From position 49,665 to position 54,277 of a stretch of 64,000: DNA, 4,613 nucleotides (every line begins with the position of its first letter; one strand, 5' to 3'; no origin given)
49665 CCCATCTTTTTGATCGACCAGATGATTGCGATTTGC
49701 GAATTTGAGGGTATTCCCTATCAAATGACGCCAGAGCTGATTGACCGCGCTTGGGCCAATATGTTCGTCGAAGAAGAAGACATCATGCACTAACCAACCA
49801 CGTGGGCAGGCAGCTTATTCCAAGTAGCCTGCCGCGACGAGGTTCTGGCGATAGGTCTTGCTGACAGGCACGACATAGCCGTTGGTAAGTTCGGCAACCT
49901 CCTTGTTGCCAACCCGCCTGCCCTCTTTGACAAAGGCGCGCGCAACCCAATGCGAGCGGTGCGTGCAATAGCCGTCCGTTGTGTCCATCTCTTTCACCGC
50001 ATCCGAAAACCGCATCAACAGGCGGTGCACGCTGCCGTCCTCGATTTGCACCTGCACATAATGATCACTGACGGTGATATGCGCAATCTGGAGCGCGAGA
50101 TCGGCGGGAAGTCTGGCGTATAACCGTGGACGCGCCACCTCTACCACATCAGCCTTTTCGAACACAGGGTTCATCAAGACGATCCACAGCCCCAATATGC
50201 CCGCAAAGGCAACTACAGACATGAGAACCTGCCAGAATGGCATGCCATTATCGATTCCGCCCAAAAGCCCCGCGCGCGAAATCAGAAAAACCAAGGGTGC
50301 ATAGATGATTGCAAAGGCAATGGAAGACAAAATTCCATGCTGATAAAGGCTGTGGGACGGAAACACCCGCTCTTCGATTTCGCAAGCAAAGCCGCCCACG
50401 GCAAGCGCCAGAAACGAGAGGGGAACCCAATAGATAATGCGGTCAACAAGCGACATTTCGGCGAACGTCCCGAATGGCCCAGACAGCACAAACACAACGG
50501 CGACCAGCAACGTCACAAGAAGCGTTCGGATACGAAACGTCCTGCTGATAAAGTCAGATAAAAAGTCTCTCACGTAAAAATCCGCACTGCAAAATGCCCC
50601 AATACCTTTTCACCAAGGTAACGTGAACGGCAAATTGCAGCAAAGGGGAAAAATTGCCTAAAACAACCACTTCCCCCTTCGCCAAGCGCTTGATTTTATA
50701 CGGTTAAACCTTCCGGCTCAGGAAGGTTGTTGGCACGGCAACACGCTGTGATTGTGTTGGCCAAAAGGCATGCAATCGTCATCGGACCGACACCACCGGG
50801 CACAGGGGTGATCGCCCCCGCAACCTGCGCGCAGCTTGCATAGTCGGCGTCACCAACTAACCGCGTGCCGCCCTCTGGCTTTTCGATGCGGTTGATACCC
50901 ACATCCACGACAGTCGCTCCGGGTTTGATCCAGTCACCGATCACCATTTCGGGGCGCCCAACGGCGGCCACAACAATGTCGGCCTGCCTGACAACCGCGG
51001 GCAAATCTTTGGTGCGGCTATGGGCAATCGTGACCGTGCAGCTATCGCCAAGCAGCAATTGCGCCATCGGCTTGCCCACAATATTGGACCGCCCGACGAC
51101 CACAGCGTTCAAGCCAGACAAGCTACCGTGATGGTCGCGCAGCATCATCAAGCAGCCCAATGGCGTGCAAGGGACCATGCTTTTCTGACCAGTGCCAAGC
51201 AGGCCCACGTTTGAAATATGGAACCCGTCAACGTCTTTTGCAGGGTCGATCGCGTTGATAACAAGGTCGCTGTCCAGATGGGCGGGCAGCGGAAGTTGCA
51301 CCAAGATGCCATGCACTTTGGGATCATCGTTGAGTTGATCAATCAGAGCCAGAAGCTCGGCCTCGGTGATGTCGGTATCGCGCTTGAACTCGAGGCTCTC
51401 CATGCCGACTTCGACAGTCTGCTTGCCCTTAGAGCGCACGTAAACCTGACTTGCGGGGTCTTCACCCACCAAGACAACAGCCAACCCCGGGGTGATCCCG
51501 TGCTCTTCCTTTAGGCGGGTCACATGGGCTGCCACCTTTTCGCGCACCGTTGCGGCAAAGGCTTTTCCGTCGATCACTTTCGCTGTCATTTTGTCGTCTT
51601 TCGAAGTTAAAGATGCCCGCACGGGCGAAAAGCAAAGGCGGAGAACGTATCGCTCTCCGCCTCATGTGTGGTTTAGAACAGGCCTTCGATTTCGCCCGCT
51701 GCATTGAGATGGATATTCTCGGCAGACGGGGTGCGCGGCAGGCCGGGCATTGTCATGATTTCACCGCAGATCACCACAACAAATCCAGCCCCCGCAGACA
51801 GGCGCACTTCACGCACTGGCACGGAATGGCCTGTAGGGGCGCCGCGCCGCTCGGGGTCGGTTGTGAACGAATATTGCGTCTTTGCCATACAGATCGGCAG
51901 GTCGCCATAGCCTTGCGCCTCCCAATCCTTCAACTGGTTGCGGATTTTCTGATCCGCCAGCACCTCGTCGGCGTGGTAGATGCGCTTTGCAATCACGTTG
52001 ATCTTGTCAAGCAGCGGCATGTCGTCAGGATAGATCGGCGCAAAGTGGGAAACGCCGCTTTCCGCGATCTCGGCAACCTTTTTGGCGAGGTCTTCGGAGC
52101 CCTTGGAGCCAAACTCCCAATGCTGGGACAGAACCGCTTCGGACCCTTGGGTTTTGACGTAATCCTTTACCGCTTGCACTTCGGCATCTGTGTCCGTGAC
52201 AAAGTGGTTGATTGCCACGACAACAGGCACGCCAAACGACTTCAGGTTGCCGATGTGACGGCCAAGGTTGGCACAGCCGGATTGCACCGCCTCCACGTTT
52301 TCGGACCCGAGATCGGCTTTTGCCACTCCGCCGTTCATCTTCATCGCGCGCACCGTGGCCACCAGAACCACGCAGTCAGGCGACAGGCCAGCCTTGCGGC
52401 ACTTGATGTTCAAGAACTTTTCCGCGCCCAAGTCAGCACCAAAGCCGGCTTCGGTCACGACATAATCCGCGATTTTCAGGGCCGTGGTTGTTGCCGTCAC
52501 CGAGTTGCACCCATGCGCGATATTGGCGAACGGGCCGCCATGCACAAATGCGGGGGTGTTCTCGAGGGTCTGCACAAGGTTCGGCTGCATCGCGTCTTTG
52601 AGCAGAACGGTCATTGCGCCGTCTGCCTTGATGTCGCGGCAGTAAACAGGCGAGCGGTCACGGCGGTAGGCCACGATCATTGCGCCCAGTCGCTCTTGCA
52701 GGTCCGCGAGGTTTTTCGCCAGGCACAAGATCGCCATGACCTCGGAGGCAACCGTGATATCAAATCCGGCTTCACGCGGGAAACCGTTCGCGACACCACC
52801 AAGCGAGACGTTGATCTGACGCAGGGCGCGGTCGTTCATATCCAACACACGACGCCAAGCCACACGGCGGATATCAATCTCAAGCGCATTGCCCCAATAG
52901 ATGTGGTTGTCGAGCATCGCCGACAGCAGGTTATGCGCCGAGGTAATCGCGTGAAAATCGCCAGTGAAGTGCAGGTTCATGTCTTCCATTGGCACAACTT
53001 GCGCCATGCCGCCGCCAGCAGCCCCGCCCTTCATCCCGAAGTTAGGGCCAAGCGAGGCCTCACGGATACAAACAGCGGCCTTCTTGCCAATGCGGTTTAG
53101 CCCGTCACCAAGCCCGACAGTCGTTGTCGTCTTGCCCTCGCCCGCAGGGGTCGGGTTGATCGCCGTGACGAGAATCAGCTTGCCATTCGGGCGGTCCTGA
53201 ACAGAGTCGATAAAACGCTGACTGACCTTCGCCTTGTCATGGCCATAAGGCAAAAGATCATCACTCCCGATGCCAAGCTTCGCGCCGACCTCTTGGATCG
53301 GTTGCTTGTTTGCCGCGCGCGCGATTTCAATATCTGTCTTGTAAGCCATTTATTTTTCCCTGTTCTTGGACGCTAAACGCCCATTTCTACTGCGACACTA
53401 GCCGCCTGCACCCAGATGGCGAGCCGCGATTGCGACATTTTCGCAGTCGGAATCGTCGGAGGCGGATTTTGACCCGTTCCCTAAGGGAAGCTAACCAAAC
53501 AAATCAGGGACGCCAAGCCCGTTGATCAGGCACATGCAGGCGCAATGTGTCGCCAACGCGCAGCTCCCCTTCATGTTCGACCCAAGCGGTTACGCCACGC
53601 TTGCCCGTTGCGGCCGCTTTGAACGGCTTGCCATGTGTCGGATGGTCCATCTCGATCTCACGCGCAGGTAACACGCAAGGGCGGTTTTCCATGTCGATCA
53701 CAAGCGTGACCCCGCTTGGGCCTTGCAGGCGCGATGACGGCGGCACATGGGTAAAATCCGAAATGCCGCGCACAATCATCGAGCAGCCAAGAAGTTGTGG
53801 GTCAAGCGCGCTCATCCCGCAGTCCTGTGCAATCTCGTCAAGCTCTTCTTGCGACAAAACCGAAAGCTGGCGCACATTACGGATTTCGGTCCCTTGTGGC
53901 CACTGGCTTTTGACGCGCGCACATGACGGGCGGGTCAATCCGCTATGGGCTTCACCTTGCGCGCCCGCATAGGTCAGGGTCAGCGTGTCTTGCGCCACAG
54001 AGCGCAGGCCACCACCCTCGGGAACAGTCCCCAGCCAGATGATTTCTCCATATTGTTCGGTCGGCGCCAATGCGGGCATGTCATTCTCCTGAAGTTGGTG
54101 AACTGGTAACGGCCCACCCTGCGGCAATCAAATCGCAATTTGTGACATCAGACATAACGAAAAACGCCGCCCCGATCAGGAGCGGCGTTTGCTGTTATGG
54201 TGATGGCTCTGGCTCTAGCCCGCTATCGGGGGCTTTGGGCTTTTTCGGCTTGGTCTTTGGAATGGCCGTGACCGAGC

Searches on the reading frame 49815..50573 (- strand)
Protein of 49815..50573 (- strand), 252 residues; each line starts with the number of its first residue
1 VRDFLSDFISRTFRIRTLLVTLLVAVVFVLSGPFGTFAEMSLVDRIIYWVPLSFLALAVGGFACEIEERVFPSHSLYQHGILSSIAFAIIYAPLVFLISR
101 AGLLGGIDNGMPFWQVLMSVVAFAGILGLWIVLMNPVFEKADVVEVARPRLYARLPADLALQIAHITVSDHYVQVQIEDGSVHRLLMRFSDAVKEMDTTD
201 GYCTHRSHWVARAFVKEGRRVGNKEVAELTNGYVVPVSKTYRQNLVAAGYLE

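Call 7: search_protein_families(library=pfam, proteins=[window:49815-50573:-], max_evalue=0.001)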
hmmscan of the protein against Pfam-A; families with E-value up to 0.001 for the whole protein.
window:49815-50573:- (252 aa): 1 family
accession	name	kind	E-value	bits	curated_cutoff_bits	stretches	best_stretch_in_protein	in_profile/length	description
PF04397.21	LytTR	-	1.1e-06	29.2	22.6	1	162-246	10-94/98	LytTr DNA-binding domain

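Call 88: search_protein_families(library=ncbifam, proteins=[window:49815-50573:-], max_evalue=0.01)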
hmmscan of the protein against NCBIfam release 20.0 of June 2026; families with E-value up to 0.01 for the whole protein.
window:49815-50573:- (252 aa): 0 families

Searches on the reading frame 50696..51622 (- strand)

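Call 7: search_protein_families(library=pfam, proteins=[window:50696-51622:-], max_evalue=0.001)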
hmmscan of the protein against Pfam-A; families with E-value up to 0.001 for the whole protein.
window:50696-51622:- (308 aa): 2 families
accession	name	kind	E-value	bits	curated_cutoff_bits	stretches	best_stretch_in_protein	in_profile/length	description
PF02882.25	THF_DHG_CYH_C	-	8.9e-64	214.1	27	1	136-296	2-158/160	Tetrahydrofolate dehydrogenase/cyclohydrolase, NAD(P)-binding domain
PF00763.28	THF_DHG_CYH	-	9.3e-43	145.6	32.8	1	17-132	1-115/115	Tetrahydrofolate dehydrogenase/cyclohydrolase, catalytic domain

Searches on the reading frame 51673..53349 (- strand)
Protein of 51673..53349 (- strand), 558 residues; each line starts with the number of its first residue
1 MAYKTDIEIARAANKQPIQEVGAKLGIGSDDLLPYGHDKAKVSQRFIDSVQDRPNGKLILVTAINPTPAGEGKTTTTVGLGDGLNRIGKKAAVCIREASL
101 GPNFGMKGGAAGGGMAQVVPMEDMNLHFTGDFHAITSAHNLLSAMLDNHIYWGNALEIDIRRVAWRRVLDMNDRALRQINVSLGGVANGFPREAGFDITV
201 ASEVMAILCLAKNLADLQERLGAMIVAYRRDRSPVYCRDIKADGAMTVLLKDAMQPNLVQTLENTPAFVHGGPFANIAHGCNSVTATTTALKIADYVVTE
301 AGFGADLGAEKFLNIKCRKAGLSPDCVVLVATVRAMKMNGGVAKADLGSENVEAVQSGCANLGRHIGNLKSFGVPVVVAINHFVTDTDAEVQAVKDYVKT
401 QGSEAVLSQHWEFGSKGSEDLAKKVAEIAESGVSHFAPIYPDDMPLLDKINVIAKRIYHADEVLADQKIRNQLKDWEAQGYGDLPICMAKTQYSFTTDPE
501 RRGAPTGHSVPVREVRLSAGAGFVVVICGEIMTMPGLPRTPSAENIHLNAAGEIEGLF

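Call 7: search_protein_families(library=pfam, proteins=[window:51673-53349:-], max_evalue=0.001)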
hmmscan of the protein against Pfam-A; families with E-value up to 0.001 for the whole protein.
window:51673-53349:- (558 aa): 1 family
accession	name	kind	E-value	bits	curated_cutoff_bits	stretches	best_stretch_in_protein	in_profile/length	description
PF01268.25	FTHFS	-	1e-268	892.6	27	1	4-558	1-556/556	Formate--tetrahydrofolate ligase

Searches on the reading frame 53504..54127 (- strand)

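Call 7: search_protein_families(library=pfam, proteins=[window:53504-54127:-], max_evalue=0.001)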
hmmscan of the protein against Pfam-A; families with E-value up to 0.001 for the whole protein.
window:53504-54127:- (207 aa): 1 family
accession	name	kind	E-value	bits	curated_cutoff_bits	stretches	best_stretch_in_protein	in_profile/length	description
PF03473.23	MOSC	-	5.3e-15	55.9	22.7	1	84-195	8-119/120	MOSC domain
